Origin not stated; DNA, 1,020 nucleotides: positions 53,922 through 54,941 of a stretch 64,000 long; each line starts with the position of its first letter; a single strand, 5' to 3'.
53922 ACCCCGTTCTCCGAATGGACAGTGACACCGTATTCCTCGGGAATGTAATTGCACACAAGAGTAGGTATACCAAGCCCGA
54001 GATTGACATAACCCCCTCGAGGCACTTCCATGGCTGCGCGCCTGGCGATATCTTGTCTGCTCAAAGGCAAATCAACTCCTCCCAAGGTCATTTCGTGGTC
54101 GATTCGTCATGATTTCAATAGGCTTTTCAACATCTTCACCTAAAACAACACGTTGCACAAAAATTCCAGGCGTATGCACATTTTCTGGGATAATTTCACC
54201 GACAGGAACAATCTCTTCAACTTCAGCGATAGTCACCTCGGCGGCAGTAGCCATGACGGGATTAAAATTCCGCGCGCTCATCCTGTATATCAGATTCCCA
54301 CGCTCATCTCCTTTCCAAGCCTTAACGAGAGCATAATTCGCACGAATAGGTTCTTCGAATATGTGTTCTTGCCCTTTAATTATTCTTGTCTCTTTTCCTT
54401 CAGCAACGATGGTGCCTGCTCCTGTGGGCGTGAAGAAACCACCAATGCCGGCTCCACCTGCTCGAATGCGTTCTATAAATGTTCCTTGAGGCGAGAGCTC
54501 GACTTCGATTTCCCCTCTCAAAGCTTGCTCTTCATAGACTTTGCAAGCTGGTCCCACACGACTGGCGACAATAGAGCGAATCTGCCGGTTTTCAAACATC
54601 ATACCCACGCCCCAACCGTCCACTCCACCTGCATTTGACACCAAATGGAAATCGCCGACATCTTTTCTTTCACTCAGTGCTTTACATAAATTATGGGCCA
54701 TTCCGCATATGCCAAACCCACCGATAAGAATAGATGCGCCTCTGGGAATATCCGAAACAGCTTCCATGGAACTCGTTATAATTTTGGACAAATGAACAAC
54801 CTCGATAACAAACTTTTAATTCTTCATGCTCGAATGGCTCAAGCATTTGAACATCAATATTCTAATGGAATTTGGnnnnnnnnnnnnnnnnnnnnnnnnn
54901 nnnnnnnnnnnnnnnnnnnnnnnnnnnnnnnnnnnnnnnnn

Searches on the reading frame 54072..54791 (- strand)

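Call 8: search_protein_families(library=pfam, proteins=[window:54072-54791:-])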
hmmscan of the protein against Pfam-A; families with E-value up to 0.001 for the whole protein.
window:54072-54791:- (239 aa): 1 family
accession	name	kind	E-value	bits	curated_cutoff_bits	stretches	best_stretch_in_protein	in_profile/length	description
PF01144.29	CoA_trans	-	9.7e-59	198.8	23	1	8-217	4-216/217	Coenzyme A transferase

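Call 52: search_protein_families(library=ncbifam, proteins=[window:54072-54791:-], max_evalue=0.00001)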
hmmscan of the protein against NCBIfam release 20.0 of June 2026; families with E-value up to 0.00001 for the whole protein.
window:54072-54791:- (239 aa): 2 families
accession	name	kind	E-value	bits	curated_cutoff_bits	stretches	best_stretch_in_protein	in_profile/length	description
TIGR02429.1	pcaI_scoA_fam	subfamily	2.5e-74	249.3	128.5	1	1-218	2-219/222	3-oxoacid CoA-transferase subunit A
NF007394.0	PRK09920.1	equivalog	1.2e-60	204.8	315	1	10-219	10-217/219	acetate CoA-transferase subunit alpha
